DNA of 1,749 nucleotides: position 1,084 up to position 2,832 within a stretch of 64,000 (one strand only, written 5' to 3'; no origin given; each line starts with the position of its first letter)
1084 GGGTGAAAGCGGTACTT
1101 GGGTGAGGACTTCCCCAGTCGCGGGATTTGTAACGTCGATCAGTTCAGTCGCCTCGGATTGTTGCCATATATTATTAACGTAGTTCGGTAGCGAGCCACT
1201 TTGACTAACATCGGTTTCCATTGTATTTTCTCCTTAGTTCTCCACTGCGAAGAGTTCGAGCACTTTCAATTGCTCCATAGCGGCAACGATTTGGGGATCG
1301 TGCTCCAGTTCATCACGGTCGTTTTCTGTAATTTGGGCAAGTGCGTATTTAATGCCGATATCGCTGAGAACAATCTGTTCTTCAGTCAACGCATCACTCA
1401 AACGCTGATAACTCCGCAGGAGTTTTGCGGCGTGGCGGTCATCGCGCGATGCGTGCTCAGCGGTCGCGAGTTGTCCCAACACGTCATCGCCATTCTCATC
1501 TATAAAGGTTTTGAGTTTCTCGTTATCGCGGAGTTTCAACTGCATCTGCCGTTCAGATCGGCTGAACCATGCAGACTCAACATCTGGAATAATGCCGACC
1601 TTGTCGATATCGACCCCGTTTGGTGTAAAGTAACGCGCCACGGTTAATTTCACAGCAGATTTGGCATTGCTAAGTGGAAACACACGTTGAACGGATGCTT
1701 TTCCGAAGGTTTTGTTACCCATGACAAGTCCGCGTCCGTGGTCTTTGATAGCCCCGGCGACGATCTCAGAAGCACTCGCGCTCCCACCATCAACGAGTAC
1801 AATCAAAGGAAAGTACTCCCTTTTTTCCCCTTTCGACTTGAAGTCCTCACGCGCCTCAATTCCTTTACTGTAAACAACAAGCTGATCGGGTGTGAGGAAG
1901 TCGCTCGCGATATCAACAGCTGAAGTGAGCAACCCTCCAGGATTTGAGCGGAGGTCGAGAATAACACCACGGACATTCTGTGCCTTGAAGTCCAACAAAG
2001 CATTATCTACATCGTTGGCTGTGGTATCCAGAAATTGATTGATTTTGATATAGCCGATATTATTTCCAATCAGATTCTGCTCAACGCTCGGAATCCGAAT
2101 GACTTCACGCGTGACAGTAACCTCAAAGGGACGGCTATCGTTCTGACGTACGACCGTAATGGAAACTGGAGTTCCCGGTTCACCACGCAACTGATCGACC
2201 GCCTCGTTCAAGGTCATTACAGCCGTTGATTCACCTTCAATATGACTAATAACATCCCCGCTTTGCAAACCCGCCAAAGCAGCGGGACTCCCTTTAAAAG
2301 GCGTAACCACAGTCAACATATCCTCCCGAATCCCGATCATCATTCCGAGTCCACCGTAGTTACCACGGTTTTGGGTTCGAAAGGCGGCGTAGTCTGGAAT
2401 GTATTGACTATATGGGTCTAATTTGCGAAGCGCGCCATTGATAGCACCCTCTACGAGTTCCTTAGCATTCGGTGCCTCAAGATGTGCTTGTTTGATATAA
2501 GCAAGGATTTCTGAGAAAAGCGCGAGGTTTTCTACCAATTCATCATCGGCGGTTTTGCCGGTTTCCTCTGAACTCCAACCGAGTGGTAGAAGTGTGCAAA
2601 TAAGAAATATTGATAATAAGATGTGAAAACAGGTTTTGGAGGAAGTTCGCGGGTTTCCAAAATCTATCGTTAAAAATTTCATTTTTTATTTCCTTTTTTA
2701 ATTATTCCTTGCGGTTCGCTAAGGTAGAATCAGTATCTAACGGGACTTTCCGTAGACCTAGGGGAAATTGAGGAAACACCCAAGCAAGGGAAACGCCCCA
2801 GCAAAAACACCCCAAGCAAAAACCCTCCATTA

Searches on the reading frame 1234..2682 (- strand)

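Call 43: search_protein_families(library=pfam, proteins=[window:1234-2682:-], max_evalue=0.001)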
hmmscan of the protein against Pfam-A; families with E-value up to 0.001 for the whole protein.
window:1234-2682:- (482 aa): 5 families
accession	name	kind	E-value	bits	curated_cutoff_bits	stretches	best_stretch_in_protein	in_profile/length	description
PF03572.23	Peptidase_S41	-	8.7e-52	175.5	24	1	208-369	1-164/165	Peptidase family S41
PF17820.7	PDZ_6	-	9.3e-12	45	27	1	130-179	7-54/54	PDZ domain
PF13180.12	PDZ_2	-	1.1e-07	32.5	27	1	111-190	2-80/80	PDZ domain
PF00595.29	PDZ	-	8e-07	29.8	23.2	1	109-177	9-80/81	PDZ domain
PF22694.1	CtpB_N-like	-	9.6e-07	29.6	27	1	45-95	30-81/85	Activating protease CtpB N-terminal domain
